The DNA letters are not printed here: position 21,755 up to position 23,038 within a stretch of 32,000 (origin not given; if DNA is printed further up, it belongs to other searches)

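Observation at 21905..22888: DUF1852 protein has no recognisable catalytic fold and atypical codon usage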

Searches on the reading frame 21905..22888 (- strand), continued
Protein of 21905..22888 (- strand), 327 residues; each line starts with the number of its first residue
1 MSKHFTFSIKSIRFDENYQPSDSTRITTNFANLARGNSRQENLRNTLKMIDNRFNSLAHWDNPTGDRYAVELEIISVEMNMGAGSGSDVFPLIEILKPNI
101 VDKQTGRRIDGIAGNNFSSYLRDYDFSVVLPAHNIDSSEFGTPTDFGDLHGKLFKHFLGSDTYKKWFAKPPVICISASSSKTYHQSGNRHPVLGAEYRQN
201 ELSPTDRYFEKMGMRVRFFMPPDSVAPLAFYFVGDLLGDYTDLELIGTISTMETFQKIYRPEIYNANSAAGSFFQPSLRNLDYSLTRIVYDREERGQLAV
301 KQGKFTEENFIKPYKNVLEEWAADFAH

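Call 44: search_protein_families(library=pfam, proteins=[window:21908-22888:-], max_evalue=10)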
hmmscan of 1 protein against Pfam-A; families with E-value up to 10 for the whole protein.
window:21908-22888:- (327 aa): 1 family
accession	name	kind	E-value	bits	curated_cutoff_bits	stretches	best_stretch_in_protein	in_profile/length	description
PF08908.16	MesX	-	6.3e-180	597.6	25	1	1-323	1-323/323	Putative oxygenase MesX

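Call 47: fold_search(model_id=the predicted structure, library=viral)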
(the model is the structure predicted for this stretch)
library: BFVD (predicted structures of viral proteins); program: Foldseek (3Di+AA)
matches with E <= 10: 525; with E <= 0.001: 0
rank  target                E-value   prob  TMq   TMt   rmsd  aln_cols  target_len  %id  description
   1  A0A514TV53            9.0e-02  0.07  0.09  0.07  23.1       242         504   10  Putative CytH-like phosphatase [Aeromonas phage D3]
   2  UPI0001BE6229         1.4e-01  0.06  0.10  0.10  19.2       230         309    5  (no name look-up for this kind of identifier)
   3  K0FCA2                1.7e-01  0.04  0.10  0.09  20.0       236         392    6  ORF59 [Human herpesvirus 8]
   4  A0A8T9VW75            1.9e-01  0.25  0.21  0.16  12.8       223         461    8  (no name in the UniProt tables at hand)
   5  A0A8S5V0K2            1.9e-01  0.08  0.12  0.14  18.9       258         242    8  Uncharacterized protein [Podoviridae sp. ctJDl18]
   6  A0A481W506            1.9e-01  0.06  0.12  0.11  15.9       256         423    6  Uncharacterized protein [Pseudomonas phage Psa21]
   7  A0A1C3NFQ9            2.2e-01  0.05  0.12  0.10  23.6       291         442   10  (no name in the UniProt tables at hand)
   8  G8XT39                2.3e-01  0.09  0.11  0.12  19.4       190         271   10  Membrane protein S18 [Saimiriine betaherpesvirus 4]
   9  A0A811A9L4            2.6e-01  0.08  0.09  0.11  15.9       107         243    7  (no name in the UniProt tables at hand)
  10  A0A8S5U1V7            2.7e-01  0.07  0.11  0.19  18.3       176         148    7  Uncharacterized protein [Siphoviridae sp. ctdHi7]
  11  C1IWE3                2.7e-01  0.03  0.12  0.09  21.8       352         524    9  DNA-directed DNA polymerase (Fragment) [unknown phycodnavirus]
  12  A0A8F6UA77            3.2e-01  0.02  0.08  0.09  17.3       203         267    8  Proliferating cell nuclear antigen [Rhinella marina erythrocytic-like virus]
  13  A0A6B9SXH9            3.4e-01  0.06  0.09  0.15  17.9       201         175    6  (no name in the UniProt tables at hand)
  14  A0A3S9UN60            3.6e-01  0.06  0.09  0.16  15.3       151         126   13  Uncharacterized protein [Gordonia phage Nina]
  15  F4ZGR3                4.0e-01  0.11  0.09  0.10  18.1       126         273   13  (no name in the UniProt tables at hand)
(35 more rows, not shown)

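Call 52: find_encoding_contigs(protein=P0277, flank=6000, max_places=2)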
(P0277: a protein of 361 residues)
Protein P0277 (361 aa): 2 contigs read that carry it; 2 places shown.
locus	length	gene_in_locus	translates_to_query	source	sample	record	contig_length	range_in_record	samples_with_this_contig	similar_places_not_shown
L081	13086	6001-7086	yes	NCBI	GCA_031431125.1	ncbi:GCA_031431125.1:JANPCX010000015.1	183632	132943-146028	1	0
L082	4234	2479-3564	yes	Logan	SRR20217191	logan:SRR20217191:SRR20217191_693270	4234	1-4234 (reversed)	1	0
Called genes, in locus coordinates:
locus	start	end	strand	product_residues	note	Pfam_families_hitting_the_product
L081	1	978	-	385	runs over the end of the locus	PF00691:OmpA (weak)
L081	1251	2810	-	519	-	PF02113:Peptidase_S13, PF13354:Beta-lactamase2 (faint), PF02113:Peptidase_S13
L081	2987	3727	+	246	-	PF02390:Methyltransf_4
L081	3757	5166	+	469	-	PF01943:Polysacc_synt, PF13440:Polysacc_synt_3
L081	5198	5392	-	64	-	-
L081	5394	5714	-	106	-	-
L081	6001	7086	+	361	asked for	PF08908:MesX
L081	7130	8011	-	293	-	PF02625:XdhC_CoxI, PF13478:XdhC_C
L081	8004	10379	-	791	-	PF01315:Ald_Xan_dh_C, PF02738:MoCoBD_1, PF20256:MoCoBD_2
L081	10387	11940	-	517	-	PF00111:Fer2, PF01799:Fer2_2, PF00941:FAD_binding_5, PF03450:CO_deh_flav_C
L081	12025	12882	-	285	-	PF02673:BacA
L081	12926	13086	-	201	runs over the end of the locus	PF07273:DUF1439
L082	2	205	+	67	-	?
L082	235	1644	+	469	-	PF01943:Polysacc_synt, PF13440:Polysacc_synt_3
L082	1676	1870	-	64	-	-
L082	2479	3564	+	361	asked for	PF08908:MesX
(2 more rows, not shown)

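Call 53: find_encoding_contigs(protein=P0292, flank=6000, max_places=2)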
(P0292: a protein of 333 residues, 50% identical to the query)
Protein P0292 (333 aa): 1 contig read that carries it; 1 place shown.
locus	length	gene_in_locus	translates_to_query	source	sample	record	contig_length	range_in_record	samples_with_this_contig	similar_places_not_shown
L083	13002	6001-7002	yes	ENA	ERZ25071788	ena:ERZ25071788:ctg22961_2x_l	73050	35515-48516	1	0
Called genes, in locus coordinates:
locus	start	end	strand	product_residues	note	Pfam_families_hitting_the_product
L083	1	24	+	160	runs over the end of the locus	PF01613:Flavin_Reduct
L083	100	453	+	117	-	PF01187:MIF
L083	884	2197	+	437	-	PF00805:Pentapeptide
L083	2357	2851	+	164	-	-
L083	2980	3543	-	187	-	-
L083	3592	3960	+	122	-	-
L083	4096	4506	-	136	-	PF01850:PIN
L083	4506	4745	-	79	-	-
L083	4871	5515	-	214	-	PF13424:TPR_12, PF13432:TPR_16, PF14559:TPR_19, PF13431:TPR_17, PF00515:TPR_1, PF07719:TPR_2, PF13181:TPR_8, PF13424:TPR_12, +12 more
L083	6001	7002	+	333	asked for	PF08908:MesX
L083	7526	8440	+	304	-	PF00892:EamA, PF03151:TPT (faint), PF00892:EamA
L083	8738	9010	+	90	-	-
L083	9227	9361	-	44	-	PF13358:DDE_3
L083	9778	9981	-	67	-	PF00476:DNA_pol_A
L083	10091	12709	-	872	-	PF02739:5_3_exonuc_N, PF01367:5_3_exonuc, PF01612:DNA_pol_A_exo1, PF22619:DNA_polI_exo1, PF00476:DNA_pol_A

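Call 54: find_encoding_contigs(protein=P0282, flank=6000, max_places=2)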
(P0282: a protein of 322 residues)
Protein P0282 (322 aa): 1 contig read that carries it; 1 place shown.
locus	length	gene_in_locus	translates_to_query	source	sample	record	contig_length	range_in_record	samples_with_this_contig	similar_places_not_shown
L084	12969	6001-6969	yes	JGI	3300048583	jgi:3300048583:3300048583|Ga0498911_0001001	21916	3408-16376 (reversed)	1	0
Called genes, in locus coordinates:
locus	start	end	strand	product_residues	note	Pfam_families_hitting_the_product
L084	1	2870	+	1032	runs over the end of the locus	PF04313:HSDR_N, PF13588:HSDR_N_2 (faint), PF00270:DEAD, PF04851:ResIII, PF18766:SWI2_SNF2, PF22679:T1R_D3-like, PF12008:EcoR124_C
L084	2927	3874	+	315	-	-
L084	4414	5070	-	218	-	PF00702:Hydrolase, PF12710:HAD (weak), PF13419:HAD_2, PF13242:Hydrolase_like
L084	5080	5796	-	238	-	PF01209:Ubie_methyltran, PF02353:CMAS, PF13489:Methyltransf_23, PF06325:PrmA, PF08003:Methyltransf_9, PF13847:Methyltransf_31, PF08241:Methyltransf_11, PF08242:Methyltransf_12, +5 more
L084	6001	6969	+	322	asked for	PF08908:MesX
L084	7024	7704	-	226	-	PF00691:OmpA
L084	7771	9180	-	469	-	PF01979:Amidohydro_1, PF07969:Amidohydro_3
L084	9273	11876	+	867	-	PF00521:DNA_topoisoIV, PF03989:DNA_gyraseA_C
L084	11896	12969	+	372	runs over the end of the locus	PF00266:Aminotran_5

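Call 55: find_encoding_contigs(protein=P0288, flank=6000, max_places=1)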
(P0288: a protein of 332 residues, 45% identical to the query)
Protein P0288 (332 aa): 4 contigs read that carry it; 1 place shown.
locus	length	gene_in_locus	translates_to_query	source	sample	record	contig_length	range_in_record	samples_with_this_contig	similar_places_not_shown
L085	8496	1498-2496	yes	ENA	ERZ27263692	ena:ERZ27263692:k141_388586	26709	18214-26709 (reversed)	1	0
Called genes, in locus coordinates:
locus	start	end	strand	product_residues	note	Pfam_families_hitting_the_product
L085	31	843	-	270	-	PF13276:HTH_21, PF00665:rve, PF13683:rve_3, PF13333:rve_2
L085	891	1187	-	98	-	PF01527:HTH_Tnp_1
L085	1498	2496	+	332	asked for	PF08908:MesX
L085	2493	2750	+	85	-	-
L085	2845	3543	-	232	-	-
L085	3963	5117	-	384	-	PF01757:Acyl_transf_3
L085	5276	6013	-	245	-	PF27139:Aq_1264_TM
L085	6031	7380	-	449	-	-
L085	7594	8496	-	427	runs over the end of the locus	PF00375:SDF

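Call 56: find_encoding_contigs(protein=P0286, flank=6000, max_places=1)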
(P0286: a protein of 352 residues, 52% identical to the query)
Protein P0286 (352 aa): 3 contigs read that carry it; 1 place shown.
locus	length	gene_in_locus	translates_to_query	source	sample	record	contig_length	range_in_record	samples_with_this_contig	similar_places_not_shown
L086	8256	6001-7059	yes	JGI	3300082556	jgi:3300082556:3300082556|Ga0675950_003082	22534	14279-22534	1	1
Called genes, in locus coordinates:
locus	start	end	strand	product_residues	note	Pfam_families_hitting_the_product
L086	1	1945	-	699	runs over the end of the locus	PF06808:DctM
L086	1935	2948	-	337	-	PF19582:AdeT1_2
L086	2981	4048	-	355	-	-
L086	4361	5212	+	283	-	PF13505:OMP_b-brl, PF03922:OmpW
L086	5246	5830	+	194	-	-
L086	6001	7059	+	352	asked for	PF08908:MesX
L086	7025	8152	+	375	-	PF07690:MFS_1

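Call 57: find_encoding_contigs(protein=P0272, flank=6000, max_places=1)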
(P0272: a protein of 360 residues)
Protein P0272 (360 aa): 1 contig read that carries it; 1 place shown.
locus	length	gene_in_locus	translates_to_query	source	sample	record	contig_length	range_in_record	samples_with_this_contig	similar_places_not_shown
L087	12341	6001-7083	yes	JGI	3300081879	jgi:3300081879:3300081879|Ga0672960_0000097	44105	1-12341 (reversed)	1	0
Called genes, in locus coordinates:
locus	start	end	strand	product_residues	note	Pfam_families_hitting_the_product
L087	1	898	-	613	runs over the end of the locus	PF13356:Arm-DNA-bind_3, PF22022:Phage_int_M, PF00589:Phage_integrase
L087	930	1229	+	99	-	-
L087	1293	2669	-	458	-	PF02113:Peptidase_S13, PF13354:Beta-lactamase2 (faint), PF02113:Peptidase_S13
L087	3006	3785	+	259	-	PF02390:Methyltransf_4, PF08242:Methyltransf_12 (faint)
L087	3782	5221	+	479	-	PF01943:Polysacc_synt, PF13440:Polysacc_synt_3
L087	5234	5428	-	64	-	-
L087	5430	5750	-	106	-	-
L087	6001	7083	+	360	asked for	PF08908:MesX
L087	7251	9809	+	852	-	PF02687:FtsX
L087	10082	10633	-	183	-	-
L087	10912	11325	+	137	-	PF00072:Response_reg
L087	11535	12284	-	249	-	PF00072:Response_reg, PF00196:GerE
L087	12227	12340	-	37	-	?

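Call 58: find_encoding_contigs(protein=P0303, flank=6000, max_places=1)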
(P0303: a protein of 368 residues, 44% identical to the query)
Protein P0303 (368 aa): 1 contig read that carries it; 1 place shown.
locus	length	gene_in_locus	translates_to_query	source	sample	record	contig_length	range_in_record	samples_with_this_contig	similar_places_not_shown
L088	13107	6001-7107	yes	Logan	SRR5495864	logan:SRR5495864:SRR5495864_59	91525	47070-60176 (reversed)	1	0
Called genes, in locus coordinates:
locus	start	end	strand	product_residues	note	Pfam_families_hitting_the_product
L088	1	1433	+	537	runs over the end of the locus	PF00005:ABC_tran, PF02463:SMC_N (weak), PF05729:NACHT (faint), PF13555:AAA_29 (faint), PF00005:ABC_tran, PF13304:AAA_21 (weak)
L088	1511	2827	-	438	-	PF00675:Peptidase_M16, PF05193:Peptidase_M16_C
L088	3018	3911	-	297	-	PF02219:MTHFR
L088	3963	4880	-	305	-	PF00126:HTH_1, PF03466:LysR_substrate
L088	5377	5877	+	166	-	PF03358:FMN_red, PF02525:Flavodoxin_2 (faint)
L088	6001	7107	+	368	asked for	PF08908:MesX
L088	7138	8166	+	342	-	PF01717:Meth_synt_2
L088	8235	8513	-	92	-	-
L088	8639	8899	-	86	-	PF13744:HTH_37, PF13560:HTH_31, PF12844:HTH_19, PF01381:HTH_3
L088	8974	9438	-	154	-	PF08843:AbiEii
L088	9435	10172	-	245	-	PF17194:AbiEi_3_N, PF13338:AbiEi_4 (weak), PF11459:AbiEi_3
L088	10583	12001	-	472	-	-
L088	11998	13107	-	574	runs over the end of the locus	-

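Call 59: search_protein_families(library=pfam, proteins=[P0135, P0139, P0165, P0170, P0266, P0159, P0166, P0277, P0126, P0146], max_evalue=0.001)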
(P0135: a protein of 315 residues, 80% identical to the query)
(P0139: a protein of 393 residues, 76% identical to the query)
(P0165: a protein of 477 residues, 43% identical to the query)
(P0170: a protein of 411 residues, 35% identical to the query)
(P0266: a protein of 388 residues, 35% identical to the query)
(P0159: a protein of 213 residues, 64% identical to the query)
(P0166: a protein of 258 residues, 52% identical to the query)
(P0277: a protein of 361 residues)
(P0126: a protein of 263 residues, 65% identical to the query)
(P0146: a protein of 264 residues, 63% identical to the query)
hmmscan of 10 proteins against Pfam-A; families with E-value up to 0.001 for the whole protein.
P0135 (315 aa): 1 family
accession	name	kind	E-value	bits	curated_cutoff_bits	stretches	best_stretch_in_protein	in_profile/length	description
PF08908.16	MesX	-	3.1e-76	256.9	25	1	1-132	192-323/323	Putative oxygenase MesX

P0139 (393 aa): 1 family
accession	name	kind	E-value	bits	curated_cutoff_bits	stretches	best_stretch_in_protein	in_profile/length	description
PF08908.16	MesX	-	1.5e-69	234.9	25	2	1-120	49-169/323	Putative oxygenase MesX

P0165 (477 aa): 1 family
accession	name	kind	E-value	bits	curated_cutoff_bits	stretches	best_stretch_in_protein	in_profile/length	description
PF08908.16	MesX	-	7.3e-66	222.8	25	1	18-351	7-319/323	Putative oxygenase MesX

P0170 (411 aa): 1 family
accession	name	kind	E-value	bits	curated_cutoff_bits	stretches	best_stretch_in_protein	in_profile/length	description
PF08908.16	MesX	-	5.3e-57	193.7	25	1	92-404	5-321/323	Putative oxygenase MesX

P0266 (388 aa): 1 family
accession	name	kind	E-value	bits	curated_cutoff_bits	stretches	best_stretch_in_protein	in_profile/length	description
PF08908.16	MesX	-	9.8e-35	120.6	25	1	90-361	43-305/323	Putative oxygenase MesX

P0159 (213 aa): 1 family
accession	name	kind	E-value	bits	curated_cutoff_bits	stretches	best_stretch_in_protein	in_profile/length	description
PF08908.16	MesX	-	4.5e-62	210.4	25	2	118-208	168-258/323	Putative oxygenase MesX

P0166 (258 aa): 1 family
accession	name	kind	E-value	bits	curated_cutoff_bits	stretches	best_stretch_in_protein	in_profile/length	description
PF08908.16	MesX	-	8.5e-54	183.2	25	2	1-87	49-135/323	Putative oxygenase MesX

P0277 (361 aa): 1 family
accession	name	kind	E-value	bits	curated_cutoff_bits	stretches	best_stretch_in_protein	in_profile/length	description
PF08908.16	MesX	-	7.7e-70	235.9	25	1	35-347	6-315/323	Putative oxygenase MesX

P0126 (263 aa): 1 family
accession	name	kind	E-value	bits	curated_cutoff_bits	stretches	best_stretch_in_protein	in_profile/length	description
PF08908.16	MesX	-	2.6e-109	365.6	25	1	1-210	95-304/323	Putative oxygenase MesX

P0146 (264 aa): 1 family
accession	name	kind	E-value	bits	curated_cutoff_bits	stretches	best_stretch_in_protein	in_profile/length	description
PF08908.16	MesX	-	8.1e-62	209.5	25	1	1-145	49-193/323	Putative oxygenase MesX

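Call 66: find_encoding_contigs(protein=P0275, flank=5000, max_places=1)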
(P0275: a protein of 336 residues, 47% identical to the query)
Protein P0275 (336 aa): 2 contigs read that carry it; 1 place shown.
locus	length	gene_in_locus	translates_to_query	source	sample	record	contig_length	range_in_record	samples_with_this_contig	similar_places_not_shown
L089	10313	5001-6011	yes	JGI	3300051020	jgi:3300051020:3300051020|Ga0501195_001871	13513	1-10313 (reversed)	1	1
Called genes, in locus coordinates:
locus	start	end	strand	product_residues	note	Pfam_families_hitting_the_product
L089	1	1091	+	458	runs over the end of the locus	PF07690:MFS_1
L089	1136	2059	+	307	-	PF01112:Asparaginase_2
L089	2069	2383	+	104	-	PF20116:DUF6506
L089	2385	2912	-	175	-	PF08212:Lipocalin_2, PF00061:Lipocalin (weak)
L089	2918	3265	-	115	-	PF02627:CMD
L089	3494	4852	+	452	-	PF00324:AA_permease, PF03845:Spore_permease, PF13520:AA_permease_2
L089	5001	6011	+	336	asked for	PF08908:MesX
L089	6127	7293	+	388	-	PF08442:ATP-grasp_2, PF13549:ATP-grasp_5 (weak), PF24948:Citrate_synth_N, PF00549:Ligase_CoA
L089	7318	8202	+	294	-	PF02629:CoA_binding, PF13380:CoA_binding_2 (faint), PF13607:Succ_CoA_lig, PF00549:Ligase_CoA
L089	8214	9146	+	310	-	PF07669:Eco57I (weak), PF03602:Cons_hypoth95, PF05175:MTS, PF06325:PrmA (weak), PF13847:Methyltransf_31, PF01170:UPF0020 (weak), PF09445:Methyltransf_15 (weak), PF13649:Methyltransf_25, +2 more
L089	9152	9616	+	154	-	PF00588:SpoU_methylase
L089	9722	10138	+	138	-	-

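Call 67: find_encoding_contigs(protein=P0293, flank=5000, max_places=1)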
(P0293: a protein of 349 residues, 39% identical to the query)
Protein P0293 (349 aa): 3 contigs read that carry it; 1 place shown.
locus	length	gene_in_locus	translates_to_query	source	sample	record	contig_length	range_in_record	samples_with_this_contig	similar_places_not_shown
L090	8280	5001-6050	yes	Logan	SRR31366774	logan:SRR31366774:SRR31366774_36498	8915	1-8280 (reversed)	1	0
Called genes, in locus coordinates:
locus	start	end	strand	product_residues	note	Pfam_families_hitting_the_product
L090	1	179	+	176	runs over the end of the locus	PF01137:RTC, PF05189:RTC_insert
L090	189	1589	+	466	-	PF01139:RtcB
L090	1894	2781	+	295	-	PF18291:HU-HIG, PF14848:HU-DNA_bdg, PF14734:DUF4469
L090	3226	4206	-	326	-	PF01972:SDH_protease, PF25145:NfeD1b_N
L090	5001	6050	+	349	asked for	PF08908:MesX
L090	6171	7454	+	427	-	PF03600:CitMHS, PF06808:DctM (faint), PF16980:CitMHS_2 (weak), PF03600:CitMHS (weak)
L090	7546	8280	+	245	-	?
